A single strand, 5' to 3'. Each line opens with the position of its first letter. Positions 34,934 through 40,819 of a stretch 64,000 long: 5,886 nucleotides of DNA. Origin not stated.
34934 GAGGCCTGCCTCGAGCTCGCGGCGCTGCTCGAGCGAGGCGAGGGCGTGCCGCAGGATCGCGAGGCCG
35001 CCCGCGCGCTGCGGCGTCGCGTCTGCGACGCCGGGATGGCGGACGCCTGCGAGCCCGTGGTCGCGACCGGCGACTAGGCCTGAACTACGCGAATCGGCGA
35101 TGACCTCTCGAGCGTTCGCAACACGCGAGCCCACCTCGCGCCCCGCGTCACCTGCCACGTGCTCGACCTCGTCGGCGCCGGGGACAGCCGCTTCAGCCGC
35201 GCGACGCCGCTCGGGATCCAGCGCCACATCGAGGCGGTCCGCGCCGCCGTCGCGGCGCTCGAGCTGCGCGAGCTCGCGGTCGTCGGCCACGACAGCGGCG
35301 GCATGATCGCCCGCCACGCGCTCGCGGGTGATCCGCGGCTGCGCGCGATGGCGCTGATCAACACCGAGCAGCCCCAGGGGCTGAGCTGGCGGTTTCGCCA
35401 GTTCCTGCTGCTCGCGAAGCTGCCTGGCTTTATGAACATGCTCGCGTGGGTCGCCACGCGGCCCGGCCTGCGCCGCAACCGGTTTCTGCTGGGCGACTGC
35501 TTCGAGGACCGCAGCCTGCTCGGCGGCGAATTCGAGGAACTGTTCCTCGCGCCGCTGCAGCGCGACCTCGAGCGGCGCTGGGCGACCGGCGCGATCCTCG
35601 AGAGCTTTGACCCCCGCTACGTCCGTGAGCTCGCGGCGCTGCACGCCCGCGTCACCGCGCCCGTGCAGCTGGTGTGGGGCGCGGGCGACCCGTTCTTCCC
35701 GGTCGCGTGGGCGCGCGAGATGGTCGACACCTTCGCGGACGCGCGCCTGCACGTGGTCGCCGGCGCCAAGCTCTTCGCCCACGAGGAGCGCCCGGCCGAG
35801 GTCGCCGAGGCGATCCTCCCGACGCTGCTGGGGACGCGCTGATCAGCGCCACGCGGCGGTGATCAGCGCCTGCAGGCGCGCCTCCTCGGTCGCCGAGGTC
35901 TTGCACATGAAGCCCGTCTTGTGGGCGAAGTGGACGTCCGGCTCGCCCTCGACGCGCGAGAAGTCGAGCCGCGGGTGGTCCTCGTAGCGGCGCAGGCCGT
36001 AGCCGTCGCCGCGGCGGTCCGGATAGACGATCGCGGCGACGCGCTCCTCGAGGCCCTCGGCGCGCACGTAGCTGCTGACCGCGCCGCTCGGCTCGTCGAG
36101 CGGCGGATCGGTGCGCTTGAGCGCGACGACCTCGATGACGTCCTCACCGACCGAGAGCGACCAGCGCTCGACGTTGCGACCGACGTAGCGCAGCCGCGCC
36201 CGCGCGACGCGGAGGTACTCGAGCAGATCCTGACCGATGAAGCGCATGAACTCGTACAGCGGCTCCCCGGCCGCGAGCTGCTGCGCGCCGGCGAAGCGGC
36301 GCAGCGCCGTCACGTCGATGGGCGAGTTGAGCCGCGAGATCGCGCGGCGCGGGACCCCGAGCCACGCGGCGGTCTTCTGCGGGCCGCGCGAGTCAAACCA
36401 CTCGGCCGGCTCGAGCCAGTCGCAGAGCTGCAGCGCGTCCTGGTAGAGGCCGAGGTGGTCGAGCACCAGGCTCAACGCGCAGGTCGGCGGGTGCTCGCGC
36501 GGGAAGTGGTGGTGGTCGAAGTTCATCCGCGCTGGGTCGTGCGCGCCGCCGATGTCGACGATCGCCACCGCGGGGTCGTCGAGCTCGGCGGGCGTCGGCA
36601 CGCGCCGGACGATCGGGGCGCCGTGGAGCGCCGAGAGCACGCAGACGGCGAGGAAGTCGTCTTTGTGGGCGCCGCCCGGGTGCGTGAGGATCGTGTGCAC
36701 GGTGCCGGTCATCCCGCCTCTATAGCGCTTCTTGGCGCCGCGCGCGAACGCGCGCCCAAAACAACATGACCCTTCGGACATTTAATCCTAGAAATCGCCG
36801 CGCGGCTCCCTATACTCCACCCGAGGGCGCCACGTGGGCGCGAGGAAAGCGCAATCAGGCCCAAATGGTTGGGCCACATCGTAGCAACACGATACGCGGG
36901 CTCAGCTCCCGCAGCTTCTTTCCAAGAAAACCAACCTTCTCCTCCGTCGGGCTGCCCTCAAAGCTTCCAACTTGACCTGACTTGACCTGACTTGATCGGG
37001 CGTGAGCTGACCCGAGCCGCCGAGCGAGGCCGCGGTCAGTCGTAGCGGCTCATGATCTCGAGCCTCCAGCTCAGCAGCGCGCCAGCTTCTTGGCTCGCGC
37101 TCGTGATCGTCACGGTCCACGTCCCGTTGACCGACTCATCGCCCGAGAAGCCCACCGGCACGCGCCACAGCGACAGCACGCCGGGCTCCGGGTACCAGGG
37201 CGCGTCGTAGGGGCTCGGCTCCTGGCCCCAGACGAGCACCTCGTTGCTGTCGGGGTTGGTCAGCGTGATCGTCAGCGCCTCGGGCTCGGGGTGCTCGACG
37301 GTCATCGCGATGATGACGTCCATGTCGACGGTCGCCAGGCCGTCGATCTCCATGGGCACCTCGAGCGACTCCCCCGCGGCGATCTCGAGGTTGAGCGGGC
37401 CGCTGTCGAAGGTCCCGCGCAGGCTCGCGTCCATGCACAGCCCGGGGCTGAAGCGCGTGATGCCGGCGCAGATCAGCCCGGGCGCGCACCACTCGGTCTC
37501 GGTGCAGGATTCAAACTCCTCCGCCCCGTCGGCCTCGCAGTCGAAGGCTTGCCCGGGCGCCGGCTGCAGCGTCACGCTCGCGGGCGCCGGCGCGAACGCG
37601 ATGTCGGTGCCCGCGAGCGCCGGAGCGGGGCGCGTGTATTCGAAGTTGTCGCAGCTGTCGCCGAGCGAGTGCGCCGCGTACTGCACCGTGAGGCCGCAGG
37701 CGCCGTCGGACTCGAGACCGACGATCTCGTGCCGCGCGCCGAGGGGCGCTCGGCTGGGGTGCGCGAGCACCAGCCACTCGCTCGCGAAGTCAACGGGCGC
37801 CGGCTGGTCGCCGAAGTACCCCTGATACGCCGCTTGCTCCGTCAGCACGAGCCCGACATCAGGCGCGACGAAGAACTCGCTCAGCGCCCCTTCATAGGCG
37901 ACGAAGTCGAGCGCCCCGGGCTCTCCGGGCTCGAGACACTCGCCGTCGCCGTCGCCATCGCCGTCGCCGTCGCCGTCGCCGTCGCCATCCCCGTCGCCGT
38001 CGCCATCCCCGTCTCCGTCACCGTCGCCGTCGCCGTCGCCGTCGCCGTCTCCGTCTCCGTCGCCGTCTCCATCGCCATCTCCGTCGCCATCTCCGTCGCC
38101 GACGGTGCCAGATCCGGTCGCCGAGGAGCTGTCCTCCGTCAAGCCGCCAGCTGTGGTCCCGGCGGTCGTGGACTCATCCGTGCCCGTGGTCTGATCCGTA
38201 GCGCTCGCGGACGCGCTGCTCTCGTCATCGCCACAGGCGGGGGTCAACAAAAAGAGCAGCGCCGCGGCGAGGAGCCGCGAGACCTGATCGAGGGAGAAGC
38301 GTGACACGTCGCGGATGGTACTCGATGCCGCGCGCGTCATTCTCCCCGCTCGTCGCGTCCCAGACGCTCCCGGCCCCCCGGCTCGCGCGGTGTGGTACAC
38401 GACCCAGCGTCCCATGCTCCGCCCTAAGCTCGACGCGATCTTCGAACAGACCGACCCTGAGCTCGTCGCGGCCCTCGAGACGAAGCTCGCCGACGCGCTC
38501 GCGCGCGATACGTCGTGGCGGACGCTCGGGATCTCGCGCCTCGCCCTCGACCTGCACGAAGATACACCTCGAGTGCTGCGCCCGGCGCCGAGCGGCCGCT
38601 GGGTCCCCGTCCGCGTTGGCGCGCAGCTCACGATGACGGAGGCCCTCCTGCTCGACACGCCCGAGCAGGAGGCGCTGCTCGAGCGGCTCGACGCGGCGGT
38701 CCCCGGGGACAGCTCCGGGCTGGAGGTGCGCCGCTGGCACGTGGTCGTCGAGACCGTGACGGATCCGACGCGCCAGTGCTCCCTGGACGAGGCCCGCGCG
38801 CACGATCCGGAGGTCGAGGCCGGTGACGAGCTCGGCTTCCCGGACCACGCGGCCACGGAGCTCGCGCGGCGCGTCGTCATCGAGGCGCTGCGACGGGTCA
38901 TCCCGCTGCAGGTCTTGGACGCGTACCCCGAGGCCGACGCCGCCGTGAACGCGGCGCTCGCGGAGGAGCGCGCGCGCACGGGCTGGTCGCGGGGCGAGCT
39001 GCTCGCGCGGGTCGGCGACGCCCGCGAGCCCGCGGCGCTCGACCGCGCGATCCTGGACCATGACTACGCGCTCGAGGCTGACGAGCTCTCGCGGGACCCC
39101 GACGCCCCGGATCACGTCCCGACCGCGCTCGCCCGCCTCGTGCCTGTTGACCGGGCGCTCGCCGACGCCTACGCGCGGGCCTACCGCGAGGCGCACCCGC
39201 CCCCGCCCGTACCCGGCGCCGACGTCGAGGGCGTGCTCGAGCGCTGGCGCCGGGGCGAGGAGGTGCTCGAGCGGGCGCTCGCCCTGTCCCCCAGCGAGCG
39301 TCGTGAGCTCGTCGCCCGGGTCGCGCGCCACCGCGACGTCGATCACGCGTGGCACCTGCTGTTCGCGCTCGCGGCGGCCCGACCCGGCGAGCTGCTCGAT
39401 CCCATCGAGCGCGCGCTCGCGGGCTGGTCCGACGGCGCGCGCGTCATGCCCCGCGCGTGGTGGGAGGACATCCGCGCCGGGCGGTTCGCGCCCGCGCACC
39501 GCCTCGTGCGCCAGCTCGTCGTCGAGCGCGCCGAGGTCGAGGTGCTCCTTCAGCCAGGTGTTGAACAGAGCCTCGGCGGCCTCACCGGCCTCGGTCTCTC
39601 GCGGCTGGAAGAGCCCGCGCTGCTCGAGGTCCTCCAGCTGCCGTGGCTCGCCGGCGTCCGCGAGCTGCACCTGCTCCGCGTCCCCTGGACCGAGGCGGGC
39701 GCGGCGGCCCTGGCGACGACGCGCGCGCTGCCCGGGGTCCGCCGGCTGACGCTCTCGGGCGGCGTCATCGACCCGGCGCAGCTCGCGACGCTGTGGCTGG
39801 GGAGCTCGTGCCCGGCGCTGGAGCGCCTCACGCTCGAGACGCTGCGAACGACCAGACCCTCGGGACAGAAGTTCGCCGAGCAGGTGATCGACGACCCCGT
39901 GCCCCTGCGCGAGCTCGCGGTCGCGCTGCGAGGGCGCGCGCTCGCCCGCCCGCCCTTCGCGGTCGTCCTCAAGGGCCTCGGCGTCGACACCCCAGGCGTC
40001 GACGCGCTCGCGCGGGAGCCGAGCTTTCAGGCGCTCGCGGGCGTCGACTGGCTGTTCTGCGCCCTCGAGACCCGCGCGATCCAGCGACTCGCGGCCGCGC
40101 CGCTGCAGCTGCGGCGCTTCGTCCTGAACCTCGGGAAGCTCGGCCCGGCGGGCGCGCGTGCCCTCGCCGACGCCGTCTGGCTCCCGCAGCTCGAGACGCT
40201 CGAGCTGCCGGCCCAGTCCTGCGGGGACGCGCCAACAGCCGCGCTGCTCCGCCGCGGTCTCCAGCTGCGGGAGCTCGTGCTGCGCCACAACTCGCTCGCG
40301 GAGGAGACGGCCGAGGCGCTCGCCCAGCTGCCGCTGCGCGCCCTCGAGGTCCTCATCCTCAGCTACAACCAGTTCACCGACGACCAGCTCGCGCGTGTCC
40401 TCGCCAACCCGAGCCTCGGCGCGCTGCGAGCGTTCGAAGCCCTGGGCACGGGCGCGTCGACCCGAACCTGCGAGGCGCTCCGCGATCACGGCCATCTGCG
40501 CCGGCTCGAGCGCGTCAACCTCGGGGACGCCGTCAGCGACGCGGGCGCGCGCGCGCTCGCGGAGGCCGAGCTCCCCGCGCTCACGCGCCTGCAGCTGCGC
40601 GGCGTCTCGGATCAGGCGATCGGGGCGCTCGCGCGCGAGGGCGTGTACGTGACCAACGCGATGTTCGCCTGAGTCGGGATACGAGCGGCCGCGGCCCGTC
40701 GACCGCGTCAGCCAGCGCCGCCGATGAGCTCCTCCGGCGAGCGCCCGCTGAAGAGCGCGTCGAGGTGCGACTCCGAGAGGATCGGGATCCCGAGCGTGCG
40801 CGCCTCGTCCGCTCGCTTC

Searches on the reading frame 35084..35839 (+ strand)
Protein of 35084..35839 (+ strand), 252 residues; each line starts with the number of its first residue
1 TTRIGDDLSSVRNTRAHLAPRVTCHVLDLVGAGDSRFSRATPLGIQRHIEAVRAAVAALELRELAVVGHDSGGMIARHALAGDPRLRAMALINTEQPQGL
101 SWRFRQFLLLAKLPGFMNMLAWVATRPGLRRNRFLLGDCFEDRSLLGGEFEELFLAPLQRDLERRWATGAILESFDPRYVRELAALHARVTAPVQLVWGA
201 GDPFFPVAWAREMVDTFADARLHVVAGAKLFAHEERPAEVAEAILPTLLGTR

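Call 34: search_protein_families(library=pfam, proteins=[window:35084-35839:+], max_evalue=0.0001)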
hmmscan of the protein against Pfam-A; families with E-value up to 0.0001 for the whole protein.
window:35084-35839:+ (252 aa): 3 families
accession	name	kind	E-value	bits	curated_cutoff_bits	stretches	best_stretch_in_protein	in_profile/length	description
PF00561.26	Abhydrolase_1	-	2.1e-16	60.8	25.8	1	17-237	22-245/245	alpha/beta hydrolase fold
PF12697.13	Abhydrolase_6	-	1.6e-14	55.5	26.3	1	16-243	22-217/217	Alpha/beta hydrolase family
PF12146.15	Hydrolase_4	-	4e-05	23.5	27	0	24-101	34-116/239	Serine aminopeptidase, S33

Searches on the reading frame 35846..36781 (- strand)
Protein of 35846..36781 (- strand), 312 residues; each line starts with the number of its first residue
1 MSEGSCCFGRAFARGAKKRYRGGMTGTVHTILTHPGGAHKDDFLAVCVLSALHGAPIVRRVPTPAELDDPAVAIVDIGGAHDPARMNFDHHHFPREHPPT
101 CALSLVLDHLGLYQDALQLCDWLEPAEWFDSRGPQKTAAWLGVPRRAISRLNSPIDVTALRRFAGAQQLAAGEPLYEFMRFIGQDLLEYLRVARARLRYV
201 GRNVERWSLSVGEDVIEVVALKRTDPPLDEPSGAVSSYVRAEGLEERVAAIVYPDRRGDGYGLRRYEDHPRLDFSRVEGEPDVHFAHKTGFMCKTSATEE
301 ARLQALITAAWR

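Call 35: search_protein_families(library=pfam, proteins=[window:35846-36781:-], max_evalue=0.0001)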
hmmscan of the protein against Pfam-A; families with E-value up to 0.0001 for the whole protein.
window:35846-36781:- (312 aa): 1 family
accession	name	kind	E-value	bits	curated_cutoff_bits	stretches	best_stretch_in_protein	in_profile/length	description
PF03690.18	MYG1_exonuc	-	1.5e-11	44.9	22.1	1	30-92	1-64/318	Uncharacterised protein family (UPF0160)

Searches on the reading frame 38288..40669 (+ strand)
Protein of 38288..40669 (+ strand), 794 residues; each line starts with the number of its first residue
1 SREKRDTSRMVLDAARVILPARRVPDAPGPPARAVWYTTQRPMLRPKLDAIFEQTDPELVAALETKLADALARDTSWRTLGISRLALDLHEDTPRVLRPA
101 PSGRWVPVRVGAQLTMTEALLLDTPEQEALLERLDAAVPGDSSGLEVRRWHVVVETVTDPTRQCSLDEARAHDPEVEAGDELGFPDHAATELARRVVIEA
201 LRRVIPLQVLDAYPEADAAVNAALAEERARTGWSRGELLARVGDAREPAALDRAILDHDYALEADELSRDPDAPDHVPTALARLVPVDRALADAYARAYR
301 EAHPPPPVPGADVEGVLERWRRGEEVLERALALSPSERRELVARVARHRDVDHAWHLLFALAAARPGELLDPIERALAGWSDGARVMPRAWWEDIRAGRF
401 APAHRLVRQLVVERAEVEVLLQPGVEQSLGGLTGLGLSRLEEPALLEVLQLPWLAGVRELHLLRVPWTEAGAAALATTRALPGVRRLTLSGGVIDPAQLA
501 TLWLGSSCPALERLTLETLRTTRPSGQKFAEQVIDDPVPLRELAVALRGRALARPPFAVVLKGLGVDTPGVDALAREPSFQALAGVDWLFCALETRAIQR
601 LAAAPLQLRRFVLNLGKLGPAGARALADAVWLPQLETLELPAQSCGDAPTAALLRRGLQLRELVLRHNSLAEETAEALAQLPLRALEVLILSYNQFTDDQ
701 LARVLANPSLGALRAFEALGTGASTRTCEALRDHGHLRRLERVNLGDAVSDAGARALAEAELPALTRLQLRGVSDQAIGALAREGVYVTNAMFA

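Call 35: search_protein_families(library=pfam, proteins=[window:38288-40669:+], max_evalue=0.0001)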
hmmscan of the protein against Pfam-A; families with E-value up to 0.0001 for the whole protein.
window:38288-40669:+ (794 aa): 1 family
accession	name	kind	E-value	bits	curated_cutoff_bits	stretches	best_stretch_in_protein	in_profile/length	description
PF08529.16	NusA_N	-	2.1e-06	28.4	23.8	1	147-205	55-109/119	NusA N-terminal domain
